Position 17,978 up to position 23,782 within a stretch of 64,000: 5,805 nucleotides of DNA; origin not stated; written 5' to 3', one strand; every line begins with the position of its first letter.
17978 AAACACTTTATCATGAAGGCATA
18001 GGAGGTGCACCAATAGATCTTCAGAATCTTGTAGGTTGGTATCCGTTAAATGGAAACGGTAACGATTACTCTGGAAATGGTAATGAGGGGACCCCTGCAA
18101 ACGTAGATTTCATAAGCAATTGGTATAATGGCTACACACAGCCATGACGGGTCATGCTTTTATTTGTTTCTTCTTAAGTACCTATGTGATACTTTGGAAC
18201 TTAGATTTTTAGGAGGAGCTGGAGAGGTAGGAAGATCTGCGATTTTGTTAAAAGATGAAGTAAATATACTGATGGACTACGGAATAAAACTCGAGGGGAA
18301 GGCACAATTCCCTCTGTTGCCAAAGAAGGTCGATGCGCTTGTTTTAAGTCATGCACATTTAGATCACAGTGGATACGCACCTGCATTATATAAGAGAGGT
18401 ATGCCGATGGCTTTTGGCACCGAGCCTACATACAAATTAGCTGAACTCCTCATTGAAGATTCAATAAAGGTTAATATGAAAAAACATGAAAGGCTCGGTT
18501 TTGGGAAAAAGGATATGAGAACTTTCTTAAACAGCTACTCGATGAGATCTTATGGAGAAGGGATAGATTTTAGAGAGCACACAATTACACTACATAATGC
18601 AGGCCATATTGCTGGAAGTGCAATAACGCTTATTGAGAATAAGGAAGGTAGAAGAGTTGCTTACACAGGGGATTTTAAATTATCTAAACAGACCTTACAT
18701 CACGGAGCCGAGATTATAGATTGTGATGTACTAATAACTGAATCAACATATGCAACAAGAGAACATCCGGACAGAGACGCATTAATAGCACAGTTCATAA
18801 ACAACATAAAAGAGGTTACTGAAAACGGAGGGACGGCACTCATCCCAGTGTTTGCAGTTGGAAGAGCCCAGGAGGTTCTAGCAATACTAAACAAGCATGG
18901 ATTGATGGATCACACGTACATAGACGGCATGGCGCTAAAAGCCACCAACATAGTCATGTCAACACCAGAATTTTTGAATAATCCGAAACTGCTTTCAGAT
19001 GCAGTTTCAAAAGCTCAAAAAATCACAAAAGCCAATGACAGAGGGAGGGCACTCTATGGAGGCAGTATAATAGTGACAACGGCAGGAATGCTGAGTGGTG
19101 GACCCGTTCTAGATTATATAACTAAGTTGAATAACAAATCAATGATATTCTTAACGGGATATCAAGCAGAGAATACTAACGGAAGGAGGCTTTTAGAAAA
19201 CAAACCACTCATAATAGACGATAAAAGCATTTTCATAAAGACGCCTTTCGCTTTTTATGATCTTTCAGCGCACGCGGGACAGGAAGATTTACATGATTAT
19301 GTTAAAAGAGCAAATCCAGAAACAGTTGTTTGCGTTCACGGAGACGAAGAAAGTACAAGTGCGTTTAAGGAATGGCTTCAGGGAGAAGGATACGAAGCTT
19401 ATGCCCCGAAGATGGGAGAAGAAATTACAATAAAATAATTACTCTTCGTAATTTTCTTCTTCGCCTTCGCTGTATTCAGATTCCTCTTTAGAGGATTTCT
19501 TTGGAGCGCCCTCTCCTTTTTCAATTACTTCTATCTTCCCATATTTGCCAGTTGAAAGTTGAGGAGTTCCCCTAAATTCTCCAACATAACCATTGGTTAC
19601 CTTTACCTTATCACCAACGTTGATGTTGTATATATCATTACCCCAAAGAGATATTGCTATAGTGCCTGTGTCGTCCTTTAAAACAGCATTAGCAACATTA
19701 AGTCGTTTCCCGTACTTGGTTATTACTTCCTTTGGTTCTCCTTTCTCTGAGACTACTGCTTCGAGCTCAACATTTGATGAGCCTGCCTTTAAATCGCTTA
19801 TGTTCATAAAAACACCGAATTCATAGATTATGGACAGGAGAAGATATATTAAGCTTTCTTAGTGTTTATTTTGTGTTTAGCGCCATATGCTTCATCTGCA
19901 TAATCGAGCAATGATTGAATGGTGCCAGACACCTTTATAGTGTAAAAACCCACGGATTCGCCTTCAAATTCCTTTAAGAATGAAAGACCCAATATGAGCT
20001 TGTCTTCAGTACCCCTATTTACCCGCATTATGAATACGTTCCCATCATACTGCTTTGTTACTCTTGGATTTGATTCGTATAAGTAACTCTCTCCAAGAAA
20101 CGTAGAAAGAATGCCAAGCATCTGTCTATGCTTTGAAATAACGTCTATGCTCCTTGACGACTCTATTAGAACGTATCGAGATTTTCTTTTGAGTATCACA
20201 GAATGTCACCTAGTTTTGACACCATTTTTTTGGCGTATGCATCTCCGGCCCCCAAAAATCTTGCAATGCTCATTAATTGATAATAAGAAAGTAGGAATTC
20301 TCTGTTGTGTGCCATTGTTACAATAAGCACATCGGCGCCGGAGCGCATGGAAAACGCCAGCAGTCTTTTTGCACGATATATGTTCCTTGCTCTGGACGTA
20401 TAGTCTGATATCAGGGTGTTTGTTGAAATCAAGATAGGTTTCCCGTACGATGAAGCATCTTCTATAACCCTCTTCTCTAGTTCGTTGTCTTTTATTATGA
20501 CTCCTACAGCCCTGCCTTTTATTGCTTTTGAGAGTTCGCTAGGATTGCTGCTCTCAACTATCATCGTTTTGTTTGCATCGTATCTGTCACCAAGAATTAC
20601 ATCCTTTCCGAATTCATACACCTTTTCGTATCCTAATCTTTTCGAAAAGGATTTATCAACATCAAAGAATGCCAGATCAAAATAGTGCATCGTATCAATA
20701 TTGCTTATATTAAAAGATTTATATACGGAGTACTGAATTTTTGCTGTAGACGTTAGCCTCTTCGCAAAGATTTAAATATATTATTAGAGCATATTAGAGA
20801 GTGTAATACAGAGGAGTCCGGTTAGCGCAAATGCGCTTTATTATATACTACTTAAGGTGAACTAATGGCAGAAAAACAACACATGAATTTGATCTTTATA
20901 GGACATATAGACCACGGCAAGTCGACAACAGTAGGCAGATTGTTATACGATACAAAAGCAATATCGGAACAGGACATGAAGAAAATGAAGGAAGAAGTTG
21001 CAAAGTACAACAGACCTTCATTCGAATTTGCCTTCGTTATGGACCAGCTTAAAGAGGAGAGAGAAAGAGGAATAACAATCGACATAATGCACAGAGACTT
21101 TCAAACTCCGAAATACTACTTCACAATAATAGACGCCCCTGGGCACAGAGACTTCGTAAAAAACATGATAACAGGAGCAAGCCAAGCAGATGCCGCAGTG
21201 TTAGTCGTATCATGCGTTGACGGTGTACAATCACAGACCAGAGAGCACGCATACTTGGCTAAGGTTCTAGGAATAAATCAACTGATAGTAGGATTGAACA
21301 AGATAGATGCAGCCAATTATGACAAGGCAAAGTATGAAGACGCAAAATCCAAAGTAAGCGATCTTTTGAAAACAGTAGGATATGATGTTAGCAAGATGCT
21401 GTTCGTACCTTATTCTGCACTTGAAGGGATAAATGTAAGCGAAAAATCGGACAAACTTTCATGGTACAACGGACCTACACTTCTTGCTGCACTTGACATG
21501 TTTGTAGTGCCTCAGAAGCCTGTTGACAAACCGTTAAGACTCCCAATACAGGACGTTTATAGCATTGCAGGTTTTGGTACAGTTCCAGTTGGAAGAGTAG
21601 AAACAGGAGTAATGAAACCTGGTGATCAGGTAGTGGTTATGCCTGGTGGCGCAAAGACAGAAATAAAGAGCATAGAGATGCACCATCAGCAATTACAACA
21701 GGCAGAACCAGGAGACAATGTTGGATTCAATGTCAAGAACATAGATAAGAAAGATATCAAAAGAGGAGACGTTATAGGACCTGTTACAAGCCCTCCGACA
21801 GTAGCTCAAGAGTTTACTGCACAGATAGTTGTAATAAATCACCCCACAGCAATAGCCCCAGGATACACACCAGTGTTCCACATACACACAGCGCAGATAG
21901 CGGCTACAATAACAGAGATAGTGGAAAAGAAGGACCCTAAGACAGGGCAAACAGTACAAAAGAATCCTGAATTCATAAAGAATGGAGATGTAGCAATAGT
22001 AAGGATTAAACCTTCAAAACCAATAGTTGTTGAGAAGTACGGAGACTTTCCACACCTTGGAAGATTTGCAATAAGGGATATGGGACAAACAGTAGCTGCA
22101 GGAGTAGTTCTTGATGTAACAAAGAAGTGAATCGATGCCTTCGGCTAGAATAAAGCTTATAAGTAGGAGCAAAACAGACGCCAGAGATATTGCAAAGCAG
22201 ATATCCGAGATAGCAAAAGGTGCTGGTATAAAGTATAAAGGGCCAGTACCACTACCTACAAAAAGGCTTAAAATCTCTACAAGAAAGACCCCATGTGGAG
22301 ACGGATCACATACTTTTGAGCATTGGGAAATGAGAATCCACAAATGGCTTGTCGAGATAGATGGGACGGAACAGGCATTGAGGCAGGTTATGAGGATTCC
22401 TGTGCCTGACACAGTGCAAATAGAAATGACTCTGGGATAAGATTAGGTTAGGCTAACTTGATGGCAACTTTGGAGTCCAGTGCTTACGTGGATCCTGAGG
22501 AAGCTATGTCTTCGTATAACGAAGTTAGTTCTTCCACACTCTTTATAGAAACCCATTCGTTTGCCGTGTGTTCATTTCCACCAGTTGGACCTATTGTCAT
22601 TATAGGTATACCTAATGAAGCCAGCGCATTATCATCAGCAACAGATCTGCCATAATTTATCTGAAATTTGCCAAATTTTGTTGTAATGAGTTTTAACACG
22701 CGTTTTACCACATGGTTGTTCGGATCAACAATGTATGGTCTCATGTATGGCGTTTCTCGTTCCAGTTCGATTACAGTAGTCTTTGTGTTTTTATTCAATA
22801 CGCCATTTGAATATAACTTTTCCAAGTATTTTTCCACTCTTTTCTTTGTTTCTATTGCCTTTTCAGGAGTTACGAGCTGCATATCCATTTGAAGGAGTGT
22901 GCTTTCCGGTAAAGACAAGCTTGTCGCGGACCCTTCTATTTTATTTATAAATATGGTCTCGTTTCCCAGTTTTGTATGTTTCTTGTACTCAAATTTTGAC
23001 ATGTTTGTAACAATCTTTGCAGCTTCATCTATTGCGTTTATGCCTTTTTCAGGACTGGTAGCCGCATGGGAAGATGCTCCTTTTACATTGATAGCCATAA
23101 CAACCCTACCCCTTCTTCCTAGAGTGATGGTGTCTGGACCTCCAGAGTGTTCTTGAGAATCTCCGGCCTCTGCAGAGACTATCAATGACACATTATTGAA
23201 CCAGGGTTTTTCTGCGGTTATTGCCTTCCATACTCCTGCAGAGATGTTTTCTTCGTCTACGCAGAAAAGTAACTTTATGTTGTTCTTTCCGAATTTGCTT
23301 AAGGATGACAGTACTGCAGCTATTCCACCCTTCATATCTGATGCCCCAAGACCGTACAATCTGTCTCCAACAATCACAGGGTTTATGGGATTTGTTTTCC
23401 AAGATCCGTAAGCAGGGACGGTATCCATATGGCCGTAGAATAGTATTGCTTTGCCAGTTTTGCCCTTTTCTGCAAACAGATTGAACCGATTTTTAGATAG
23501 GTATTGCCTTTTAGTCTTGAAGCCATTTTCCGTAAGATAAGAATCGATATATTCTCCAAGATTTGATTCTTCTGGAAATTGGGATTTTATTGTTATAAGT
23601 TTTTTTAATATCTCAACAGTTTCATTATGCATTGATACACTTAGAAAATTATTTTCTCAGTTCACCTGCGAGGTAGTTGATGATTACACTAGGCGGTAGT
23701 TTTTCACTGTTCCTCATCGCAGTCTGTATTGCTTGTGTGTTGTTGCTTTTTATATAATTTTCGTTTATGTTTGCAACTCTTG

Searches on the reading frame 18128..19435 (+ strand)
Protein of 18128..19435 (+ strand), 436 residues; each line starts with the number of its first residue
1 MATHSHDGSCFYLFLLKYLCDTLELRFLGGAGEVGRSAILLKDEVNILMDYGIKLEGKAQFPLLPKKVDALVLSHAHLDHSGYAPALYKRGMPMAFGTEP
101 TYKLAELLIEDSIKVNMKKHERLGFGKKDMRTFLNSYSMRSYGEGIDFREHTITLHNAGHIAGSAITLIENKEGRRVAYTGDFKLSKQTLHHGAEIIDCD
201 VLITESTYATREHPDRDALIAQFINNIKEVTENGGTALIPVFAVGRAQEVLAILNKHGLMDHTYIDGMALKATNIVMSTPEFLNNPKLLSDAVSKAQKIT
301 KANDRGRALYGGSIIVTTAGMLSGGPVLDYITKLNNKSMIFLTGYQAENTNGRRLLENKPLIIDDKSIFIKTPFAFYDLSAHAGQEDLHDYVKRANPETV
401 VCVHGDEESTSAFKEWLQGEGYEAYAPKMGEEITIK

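Call 34: search_protein_families(library=pfam, proteins=[window:18128-19435:+], max_evalue=0.01)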
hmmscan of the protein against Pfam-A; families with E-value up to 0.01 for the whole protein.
window:18128-19435:+ (436 aa): 6 families
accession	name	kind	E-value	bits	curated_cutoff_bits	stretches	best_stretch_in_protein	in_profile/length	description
PF07521.17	RMMBL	-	8.9e-15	54.9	21.6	1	376-427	10-63/63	Zn-dependent metallo-hydrolase RNA specificity domain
PF10996.14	Beta-Casp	-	3.2e-12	47.4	27.7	1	247-355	1-120/120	Beta-Casp domain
PF16661.11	Lactamase_B_6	-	1.7e-09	37.8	27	1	40-198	2-177/193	Metallo-beta-lactamase superfamily domain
PF12706.13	Lactamase_B_2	-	4.4e-09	36.7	27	1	46-215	2-173/200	Beta-lactamase superfamily domain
PF00753.33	Lactamase_B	-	2.8e-08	34.4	22.7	1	34-211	4-178/196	Metallo-beta-lactamase superfamily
PF13483.12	Lactamase_B_3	-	1.7e-05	25.3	24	1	41-204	12-131/160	Beta-lactamase superfamily domain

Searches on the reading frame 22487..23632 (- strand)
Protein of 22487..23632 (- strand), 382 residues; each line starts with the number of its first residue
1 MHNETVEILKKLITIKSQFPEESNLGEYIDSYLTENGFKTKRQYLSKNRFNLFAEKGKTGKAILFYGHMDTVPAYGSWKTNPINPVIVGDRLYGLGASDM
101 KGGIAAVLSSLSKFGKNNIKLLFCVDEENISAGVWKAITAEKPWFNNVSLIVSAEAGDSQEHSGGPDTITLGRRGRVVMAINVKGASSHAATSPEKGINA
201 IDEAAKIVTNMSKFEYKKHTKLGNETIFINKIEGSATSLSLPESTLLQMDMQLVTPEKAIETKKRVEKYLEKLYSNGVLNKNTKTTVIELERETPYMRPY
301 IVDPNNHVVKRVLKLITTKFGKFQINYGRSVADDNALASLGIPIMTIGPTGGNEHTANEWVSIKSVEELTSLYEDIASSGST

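Call 34: search_protein_families(library=pfam, proteins=[window:22487-23632:-], max_evalue=0.01)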
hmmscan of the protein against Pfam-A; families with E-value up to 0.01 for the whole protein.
window:22487-23632:- (382 aa): 3 families
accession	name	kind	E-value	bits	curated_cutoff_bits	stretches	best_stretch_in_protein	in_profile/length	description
PF01546.33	Peptidase_M20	-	3.2e-23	83.2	24.6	1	64-377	1-204/206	Peptidase family M20/M25/M40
PF07687.19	M20_dimer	-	1.3e-13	51.3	21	1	172-277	2-106/107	Peptidase dimerisation domain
PF04389.22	Peptidase_M28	-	0.00025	21.3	21.3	1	57-159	8-97/193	Peptidase family M28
